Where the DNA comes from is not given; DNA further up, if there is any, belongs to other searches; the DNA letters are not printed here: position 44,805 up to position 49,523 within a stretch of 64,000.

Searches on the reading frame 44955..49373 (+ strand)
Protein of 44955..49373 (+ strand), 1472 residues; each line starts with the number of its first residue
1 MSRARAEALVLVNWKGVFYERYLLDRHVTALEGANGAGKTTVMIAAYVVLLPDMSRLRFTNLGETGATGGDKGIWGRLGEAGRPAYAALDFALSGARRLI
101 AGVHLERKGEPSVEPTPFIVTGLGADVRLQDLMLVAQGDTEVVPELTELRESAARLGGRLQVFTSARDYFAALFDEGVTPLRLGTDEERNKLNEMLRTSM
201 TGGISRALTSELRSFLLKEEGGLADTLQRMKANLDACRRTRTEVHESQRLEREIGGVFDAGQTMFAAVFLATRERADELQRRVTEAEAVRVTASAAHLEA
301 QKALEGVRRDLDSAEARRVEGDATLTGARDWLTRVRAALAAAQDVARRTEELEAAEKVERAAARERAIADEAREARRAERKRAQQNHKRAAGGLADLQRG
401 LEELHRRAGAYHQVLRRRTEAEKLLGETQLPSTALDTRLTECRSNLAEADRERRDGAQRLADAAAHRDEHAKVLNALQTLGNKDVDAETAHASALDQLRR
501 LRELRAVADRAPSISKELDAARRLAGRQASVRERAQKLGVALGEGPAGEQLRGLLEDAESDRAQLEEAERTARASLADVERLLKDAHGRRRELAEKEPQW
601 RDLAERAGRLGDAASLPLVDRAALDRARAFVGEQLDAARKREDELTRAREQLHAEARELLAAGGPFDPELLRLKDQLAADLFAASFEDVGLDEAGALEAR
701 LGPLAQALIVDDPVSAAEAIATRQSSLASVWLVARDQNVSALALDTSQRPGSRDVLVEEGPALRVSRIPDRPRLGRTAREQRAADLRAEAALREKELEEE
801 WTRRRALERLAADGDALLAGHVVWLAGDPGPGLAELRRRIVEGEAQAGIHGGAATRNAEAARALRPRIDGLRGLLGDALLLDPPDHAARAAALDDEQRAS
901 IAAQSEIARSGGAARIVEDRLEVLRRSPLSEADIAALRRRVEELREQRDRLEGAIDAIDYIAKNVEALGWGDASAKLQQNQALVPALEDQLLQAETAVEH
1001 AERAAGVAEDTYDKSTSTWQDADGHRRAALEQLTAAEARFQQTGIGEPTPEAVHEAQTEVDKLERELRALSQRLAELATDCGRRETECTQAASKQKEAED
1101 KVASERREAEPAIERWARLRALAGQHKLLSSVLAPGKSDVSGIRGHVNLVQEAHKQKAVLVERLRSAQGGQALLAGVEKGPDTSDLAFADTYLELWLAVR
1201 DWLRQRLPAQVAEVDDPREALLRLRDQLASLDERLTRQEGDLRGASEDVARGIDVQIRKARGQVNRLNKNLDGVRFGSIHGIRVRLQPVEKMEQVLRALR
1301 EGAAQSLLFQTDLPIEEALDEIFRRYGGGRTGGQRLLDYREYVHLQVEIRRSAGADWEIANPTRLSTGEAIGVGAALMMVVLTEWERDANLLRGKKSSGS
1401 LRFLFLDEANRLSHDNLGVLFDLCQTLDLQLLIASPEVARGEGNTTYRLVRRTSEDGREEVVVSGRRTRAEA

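Call 11: search_protein_families(library=pfam, proteins=[window:44955-49373:+], max_evalue=0.1)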
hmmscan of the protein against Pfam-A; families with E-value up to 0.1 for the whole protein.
window:44955-49373:+ (1472 aa): 5 families
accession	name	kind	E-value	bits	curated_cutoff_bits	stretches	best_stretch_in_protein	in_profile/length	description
PF04310.18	MukB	-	1e-82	277.7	23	1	2-222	2-226/226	MukB N-terminal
PF16330.10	MukB_hinge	-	5.2e-38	130.8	27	1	641-799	2-160/167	MukB hinge domain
PF13558.12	SbcC_Walker_B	-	1.2e-07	32.3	27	1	1335-1425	2-89/90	SbcC/RAD50-like, Walker B motif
PF13555.12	AAA_29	-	1.2e-05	25.4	27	1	8-59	3-54/61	P-loop containing region of AAA domain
PF15035.11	Rootletin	-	0.021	15.3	36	1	560-605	94-139/188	Ciliary rootlet component, centrosome cohesion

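Call 13: search_protein_families(library=ncbifam, proteins=[window:44955-49373:+], max_evalue=0.1)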
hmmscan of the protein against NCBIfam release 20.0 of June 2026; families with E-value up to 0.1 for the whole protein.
window:44955-49373:+ (1472 aa): 5 families
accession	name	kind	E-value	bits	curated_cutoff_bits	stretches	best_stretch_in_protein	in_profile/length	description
NF003422.0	PRK04863.1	equivalog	0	1100.6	699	1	1-1471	2-1470/1486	chromosome partition protein MukB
TIGR02168.1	SMC_prok_B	equivalog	5e-08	31.2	567.35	2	895-1162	257-529/1181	chromosome segregation protein SMC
NF002572.0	PRK02224.1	equivalog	1.8e-05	23.2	1087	1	936-1303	276-615/888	DNA double-strand break repair ATPase Rad50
TIGR02169.1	SMC_prok_A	equivalog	2.8e-05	22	729.4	1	893-1124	712-932/1165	chromosome segregation protein SMC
TIGR04211.1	SH3_and_anchor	equivalog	0.016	14.8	65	1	1051-1129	66-144/198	TIGR04211 family SH3 domain-containing protein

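Call 14: search_protein_families(library=padloc, proteins=[window:44955-49373:+], max_evalue=0.1)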
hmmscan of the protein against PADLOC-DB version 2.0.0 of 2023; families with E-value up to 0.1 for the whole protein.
window:44955-49373:+ (1472 aa): 13 families
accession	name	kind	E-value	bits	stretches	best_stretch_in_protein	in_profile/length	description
PDLC00519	JetC1|JetC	-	6e-13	45.9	4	1255-1437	872-1057/1097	DUF3584 domain; MukB-like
PDLC03859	LmuB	-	5.5e-11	40.4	2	931-1298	185-456/611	-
PDLC00553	JetC2|JetC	-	1.7e-08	30.9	1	902-1436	777-1312/1361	DUF3584 domain; MukB-like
PDLC00582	JetC3|JetC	-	4.9e-05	19.3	2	937-1165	739-967/1472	DUF3584 domain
PDLC00581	JetC3|JetC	-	0.00037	16.4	2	273-670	782-1157/1473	DUF3584 domain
PDLC00278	PtuA1|PtuA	-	0.0012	16.3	1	8-56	5-53/436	AAA ATPase domain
PDLC00271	PtuA1|PtuA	-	0.0035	15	1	8-56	5-53/421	AAA ATPase domain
PDLC00580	JetC3|JetC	-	0.0049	13.2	1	936-1110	601-779/1068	DUF3584 domain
PDLC04149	HEC-04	-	0.011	12.4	1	16-48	37-69/494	-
PDLC04140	mad8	-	0.017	12.7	0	27-147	28-95/314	mads_8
PDLC02913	ATPase_I-A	-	0.044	10.9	0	7-45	55-93/508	-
PDLC00290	PtuA1|PtuA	-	0.049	11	1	21-43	18-40/414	AAA ATPase domain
PDLC00505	JetC1|JetC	-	0.063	9.3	1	9-59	12-62/1118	DUF3584 domain; MukB-like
